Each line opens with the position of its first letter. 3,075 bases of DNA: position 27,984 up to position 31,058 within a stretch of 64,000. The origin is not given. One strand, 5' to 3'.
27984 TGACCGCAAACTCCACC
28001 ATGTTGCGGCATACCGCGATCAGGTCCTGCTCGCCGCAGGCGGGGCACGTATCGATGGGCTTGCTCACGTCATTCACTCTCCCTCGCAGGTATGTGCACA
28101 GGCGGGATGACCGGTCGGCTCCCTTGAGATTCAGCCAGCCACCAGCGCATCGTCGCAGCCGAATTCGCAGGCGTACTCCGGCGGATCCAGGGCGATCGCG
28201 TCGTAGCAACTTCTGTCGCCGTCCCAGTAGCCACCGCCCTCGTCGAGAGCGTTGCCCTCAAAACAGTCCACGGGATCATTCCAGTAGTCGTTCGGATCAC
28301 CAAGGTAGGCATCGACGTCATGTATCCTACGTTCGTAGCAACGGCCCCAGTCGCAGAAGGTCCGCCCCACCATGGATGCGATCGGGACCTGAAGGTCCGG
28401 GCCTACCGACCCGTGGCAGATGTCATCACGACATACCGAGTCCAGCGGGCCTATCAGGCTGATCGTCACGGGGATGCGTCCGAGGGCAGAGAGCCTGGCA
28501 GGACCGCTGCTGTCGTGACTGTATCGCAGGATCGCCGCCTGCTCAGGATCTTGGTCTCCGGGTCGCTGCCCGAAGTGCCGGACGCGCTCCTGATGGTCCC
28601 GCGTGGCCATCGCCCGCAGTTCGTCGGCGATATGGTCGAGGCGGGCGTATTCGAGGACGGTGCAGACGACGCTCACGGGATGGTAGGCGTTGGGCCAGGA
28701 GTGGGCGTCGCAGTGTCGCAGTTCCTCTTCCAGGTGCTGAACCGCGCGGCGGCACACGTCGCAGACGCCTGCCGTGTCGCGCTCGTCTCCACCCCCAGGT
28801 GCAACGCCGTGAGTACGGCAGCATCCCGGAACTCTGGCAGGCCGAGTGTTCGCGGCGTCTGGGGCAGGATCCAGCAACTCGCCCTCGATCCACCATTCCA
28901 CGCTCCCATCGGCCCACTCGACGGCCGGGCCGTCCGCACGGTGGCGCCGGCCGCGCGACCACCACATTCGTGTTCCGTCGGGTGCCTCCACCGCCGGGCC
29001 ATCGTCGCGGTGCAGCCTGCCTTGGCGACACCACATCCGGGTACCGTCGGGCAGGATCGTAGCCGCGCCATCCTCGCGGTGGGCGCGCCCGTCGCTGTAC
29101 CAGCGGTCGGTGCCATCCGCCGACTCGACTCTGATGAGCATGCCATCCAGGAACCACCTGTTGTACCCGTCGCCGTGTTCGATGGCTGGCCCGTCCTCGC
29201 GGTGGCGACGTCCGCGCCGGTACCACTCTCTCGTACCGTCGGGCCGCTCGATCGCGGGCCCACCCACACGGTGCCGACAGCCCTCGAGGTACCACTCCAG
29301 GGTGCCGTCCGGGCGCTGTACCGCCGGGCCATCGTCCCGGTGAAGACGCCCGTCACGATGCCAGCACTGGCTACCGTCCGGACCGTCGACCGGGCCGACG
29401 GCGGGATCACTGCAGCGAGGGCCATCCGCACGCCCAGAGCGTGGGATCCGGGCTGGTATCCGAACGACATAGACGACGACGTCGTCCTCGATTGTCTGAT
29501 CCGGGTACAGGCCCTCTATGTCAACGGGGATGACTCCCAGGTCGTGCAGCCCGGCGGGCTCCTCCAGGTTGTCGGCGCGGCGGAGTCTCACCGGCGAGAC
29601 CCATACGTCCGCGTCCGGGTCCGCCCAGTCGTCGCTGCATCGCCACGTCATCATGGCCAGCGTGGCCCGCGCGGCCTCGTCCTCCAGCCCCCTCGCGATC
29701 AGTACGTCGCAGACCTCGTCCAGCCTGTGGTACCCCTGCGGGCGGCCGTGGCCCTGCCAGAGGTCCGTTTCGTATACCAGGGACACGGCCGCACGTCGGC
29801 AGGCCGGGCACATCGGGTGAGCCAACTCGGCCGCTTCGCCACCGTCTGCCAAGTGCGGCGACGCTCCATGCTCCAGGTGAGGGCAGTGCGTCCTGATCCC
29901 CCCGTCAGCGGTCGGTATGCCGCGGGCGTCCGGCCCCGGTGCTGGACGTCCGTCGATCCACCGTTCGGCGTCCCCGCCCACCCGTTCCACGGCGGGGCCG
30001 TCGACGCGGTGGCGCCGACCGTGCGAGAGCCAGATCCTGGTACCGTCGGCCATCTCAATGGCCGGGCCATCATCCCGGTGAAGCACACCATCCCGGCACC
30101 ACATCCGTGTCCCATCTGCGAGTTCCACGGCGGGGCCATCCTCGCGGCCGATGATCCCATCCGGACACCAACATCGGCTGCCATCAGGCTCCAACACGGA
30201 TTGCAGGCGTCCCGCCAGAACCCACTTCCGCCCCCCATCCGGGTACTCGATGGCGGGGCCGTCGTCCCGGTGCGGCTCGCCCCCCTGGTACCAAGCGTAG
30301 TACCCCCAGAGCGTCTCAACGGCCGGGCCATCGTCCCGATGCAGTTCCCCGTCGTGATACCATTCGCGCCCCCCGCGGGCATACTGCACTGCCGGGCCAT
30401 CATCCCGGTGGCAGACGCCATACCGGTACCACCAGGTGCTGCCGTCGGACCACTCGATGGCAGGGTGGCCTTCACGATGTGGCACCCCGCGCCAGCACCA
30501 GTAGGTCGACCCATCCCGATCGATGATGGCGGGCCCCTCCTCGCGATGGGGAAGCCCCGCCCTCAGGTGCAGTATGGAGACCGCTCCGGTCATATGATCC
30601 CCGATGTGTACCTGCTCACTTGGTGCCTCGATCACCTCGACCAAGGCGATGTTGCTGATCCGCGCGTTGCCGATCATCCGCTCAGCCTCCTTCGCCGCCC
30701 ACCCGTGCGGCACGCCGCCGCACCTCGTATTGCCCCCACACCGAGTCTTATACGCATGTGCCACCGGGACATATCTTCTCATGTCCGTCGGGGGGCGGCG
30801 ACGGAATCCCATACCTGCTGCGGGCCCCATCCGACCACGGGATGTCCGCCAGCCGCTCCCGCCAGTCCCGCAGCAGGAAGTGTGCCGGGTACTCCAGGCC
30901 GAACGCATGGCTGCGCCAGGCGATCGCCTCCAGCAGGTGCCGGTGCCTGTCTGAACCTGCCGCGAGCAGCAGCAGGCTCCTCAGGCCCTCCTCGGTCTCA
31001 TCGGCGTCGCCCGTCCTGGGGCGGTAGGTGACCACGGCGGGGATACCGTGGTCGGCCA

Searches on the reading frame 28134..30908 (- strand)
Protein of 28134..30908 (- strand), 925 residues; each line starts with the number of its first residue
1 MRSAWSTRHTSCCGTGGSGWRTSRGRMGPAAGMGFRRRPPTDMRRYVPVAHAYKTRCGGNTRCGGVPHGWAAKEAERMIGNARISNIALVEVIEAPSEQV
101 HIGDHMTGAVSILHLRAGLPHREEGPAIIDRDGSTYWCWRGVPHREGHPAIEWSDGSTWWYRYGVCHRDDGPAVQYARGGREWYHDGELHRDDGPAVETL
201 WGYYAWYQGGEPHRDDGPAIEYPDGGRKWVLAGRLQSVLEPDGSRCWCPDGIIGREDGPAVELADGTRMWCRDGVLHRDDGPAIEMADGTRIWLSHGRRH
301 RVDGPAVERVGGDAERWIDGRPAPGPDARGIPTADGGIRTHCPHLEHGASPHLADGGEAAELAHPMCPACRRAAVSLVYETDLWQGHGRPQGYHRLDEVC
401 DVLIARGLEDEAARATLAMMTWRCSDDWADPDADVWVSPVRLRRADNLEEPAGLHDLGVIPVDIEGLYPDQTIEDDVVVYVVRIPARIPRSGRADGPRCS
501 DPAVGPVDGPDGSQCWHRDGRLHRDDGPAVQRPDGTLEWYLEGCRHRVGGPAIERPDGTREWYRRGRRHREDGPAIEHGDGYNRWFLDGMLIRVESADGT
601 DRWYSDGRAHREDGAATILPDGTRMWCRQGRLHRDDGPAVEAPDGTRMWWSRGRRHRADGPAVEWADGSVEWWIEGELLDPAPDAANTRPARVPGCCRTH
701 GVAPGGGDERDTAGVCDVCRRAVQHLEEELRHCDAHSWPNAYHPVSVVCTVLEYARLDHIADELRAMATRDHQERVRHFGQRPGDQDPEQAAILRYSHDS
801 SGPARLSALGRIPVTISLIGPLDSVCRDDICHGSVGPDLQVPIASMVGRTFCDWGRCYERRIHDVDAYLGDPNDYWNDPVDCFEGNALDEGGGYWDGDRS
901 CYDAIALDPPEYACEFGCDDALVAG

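Call 44: search_protein_families(library=pfam, proteins=[window:28134-30908:-], max_evalue=1)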
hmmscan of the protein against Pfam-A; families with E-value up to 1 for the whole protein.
window:28134-30908:- (925 aa): 2 families
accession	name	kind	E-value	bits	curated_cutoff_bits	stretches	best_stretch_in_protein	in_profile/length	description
PF20530.3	DUF6745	-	8.1e-08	32.2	27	0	564-596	62-94/206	Domain of unknown function (DUF6745)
PF22692.1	LlgE_F_G_D1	-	0.0074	16.9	27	0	261-292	10-41/64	Flagellar hook protein FlgE/F/G D1 domain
